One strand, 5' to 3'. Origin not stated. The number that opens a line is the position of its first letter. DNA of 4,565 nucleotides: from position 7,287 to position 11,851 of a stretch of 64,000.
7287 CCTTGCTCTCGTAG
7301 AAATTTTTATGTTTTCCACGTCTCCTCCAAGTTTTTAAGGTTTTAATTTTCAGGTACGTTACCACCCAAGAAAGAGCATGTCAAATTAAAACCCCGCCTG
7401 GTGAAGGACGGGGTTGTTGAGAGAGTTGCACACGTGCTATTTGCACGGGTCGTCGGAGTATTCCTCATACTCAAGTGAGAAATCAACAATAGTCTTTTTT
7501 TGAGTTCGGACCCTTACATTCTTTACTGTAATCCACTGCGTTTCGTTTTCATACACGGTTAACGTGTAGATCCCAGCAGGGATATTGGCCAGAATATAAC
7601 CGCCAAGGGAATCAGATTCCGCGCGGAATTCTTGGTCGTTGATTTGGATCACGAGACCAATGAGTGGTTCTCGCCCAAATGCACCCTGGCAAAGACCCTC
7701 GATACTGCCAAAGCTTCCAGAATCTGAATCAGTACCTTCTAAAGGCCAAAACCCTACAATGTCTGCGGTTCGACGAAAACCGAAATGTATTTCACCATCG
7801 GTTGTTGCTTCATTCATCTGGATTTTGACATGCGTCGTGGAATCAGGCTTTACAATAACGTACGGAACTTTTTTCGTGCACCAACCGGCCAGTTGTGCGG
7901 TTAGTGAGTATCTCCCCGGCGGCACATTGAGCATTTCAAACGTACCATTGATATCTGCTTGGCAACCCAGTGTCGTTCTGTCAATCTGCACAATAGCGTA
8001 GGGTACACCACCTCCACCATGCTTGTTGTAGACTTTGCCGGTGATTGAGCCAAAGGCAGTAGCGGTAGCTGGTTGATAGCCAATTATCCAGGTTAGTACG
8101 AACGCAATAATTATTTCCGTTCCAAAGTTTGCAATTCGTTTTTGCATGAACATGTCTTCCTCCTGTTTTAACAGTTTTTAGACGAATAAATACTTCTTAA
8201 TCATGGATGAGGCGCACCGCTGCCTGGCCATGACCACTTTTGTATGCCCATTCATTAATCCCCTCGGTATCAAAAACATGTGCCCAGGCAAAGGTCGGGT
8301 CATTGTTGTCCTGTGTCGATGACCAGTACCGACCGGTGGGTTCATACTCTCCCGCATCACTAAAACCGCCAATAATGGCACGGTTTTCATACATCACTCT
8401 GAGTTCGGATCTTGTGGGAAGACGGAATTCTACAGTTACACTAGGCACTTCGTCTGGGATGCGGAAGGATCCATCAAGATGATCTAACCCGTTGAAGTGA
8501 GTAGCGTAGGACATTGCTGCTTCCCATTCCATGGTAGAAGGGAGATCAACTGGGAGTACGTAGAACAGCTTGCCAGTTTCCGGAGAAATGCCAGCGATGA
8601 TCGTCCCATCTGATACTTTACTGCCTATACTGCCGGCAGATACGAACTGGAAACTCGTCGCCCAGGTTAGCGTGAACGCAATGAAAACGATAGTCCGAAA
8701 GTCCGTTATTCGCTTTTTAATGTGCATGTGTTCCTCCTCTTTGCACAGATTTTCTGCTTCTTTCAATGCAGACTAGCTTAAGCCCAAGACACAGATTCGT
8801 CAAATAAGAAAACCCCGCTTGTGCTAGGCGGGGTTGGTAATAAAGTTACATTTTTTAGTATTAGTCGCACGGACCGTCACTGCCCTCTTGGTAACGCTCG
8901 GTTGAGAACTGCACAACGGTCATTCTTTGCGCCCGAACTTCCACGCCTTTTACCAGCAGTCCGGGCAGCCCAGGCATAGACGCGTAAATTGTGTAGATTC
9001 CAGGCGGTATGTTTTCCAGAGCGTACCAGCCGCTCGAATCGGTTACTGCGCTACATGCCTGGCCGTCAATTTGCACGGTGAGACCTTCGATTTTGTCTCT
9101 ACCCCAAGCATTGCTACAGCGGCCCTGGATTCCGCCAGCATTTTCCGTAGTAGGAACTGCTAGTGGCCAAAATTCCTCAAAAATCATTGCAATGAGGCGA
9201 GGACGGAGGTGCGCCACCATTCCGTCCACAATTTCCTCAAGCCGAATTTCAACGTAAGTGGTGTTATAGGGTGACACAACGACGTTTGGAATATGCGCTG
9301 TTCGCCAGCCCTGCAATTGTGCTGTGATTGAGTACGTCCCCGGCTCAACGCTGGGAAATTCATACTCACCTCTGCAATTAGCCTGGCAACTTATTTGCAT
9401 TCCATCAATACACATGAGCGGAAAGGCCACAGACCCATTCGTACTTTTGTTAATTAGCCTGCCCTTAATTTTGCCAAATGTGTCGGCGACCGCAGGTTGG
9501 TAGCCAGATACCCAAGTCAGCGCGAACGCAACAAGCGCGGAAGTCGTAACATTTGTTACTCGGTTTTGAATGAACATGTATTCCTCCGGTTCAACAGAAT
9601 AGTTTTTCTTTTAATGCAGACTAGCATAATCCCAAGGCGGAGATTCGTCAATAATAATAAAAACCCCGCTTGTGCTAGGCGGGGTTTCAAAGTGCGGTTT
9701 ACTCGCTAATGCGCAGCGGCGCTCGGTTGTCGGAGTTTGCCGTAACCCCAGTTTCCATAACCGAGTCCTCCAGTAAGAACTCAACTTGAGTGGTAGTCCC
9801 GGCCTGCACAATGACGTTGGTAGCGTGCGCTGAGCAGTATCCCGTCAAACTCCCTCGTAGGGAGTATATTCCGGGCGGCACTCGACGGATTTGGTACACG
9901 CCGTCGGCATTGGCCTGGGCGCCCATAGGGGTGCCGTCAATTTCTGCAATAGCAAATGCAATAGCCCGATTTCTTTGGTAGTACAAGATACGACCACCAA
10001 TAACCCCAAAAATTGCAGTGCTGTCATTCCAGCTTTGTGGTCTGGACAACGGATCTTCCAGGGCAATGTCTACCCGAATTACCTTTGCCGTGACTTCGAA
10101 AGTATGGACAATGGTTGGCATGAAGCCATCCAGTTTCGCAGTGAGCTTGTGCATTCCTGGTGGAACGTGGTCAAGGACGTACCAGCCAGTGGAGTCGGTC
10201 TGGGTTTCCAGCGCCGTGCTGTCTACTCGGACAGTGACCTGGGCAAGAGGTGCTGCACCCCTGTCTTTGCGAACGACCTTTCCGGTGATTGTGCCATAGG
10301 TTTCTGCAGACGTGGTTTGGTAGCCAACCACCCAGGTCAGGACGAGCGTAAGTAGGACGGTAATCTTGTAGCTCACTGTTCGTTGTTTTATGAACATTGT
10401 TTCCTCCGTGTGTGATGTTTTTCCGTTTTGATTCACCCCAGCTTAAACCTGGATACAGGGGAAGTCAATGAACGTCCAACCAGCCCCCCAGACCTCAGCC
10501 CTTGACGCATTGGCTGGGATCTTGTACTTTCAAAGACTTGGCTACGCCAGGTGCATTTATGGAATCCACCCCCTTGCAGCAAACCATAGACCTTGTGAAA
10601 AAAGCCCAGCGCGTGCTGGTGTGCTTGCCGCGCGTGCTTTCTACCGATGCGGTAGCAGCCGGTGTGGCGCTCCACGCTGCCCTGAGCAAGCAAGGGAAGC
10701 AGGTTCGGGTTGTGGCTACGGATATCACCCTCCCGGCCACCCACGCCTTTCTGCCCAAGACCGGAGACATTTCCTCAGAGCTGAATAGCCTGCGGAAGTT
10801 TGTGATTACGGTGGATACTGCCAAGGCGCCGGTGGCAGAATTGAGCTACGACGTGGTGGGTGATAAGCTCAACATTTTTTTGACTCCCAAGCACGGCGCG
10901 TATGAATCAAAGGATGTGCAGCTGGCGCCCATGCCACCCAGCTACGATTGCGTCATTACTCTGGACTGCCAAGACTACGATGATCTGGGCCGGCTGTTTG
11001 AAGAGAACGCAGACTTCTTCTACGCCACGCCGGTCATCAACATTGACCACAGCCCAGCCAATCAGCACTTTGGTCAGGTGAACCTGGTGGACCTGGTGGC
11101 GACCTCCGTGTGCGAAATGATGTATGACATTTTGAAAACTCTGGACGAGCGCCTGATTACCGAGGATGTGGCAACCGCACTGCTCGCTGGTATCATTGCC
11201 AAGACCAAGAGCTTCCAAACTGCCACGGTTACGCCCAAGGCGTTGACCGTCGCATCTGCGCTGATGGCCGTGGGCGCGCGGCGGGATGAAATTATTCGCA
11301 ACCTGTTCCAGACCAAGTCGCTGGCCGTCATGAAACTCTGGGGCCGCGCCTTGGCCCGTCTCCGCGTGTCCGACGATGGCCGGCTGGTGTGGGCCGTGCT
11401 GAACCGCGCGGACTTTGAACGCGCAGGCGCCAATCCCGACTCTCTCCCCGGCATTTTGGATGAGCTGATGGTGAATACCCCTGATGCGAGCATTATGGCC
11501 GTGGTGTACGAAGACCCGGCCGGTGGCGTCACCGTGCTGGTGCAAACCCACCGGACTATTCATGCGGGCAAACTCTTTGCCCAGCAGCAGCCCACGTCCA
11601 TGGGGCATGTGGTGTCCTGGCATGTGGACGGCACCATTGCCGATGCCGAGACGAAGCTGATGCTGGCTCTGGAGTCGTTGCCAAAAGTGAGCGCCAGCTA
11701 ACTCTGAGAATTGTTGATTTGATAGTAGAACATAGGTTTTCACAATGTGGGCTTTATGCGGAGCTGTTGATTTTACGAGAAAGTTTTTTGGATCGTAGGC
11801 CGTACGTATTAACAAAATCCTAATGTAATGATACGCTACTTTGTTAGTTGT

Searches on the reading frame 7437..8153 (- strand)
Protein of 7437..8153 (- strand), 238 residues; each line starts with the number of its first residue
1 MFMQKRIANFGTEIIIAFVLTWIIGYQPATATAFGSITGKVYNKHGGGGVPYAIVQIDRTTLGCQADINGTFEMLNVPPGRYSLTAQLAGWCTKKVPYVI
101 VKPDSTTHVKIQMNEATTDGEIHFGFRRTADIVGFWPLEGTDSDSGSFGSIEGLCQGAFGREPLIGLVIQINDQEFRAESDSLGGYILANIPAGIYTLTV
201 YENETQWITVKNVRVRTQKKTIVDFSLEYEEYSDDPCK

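Call 74: search_protein_families(library=pfam, proteins=[window:7437-8153:-], max_evalue=0.0001)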
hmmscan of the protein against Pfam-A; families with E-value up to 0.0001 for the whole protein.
window:7437-8153:- (238 aa): 3 families
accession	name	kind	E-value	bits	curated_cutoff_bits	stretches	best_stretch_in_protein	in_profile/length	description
PF13620.12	CarboxypepD_reg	-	1.2e-19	70.9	32.3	2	36-113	1-81/82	Carboxypeptidase regulatory-like domain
PF13715.12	CarbopepD_reg_2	-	1.7e-19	70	32.2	1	37-118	1-81/88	CarboxypepD_reg-like domain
PF14686.12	fn3_3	-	5e-08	33.1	24.4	0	172-221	21-73/75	Polysaccharide lyase family 4, domain II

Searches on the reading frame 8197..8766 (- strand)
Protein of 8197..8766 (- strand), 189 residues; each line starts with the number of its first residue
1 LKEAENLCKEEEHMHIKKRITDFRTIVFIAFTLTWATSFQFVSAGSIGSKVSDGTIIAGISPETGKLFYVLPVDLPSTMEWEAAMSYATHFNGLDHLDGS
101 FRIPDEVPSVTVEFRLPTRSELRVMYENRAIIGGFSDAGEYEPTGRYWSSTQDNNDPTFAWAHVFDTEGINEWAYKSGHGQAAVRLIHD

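Call 75: search_protein_families(library=pfam, proteins=[window:8197-8766:-], max_evalue=0.0001)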
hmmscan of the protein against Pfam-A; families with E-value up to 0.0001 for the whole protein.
window:8197-8766:- (189 aa): 1 family
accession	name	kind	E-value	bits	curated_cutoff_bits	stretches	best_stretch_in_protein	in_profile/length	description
PF07603.17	Lcl_C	-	2.9e-06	28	34.9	1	77-187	20-116/117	Lcl C-terminal domain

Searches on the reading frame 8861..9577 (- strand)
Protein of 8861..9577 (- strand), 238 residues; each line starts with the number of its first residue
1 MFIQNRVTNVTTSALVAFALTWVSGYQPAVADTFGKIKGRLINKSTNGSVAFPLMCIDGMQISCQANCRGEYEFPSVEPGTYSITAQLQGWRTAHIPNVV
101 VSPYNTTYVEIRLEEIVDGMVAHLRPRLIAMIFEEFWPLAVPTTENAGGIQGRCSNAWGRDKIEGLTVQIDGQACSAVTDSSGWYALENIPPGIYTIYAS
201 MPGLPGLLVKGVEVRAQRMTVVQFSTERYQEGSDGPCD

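Call 74: search_protein_families(library=pfam, proteins=[window:8861-9577:-], max_evalue=0.0001)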
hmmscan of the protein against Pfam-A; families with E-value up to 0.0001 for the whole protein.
window:8861-9577:- (238 aa): 4 families
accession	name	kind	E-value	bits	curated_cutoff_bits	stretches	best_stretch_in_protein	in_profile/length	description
PF13620.12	CarboxypepD_reg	-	1.9e-19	70.2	32.3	2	150-224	2-79/82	Carboxypeptidase regulatory-like domain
PF13715.12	CarbopepD_reg_2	-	1.7e-13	50.8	32.2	1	150-206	1-57/88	CarboxypepD_reg-like domain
PF14686.12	fn3_3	-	2.2e-07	31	24.4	0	59-92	24-57/75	Polysaccharide lyase family 4, domain II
PF17210.9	SdrD_B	-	6.1e-07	30.1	29.7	0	159-202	20-67/112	SdrD B-like domain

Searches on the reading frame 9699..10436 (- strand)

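Call 74: search_protein_families(library=pfam, proteins=[window:9699-10436:-], max_evalue=0.0001)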
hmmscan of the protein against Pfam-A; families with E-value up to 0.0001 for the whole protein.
window:9699-10436:- (245 aa): 3 families
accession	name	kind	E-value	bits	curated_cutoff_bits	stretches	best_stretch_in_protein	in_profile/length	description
PF13620.12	CarboxypepD_reg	-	1.6e-24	86.5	32.3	2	49-126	1-81/82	Carboxypeptidase regulatory-like domain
PF13715.12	CarbopepD_reg_2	-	1.8e-19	70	32.2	2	50-108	1-58/88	CarboxypepD_reg-like domain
PF14686.12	fn3_3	-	1.3e-05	25.3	24.4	0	173-217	29-74/75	Polysaccharide lyase family 4, domain II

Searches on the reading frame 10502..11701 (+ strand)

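Call 74: search_protein_families(library=pfam, proteins=[window:10502-11701:+], max_evalue=0.0001)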
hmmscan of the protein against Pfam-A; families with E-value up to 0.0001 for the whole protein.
window:10502-11701:+ (399 aa): 1 family
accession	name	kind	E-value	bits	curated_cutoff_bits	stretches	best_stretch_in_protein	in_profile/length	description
PF01368.27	DHH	-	7.2e-09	36.4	28.1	1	48-231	12-125/125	DHH family, N-terminal domain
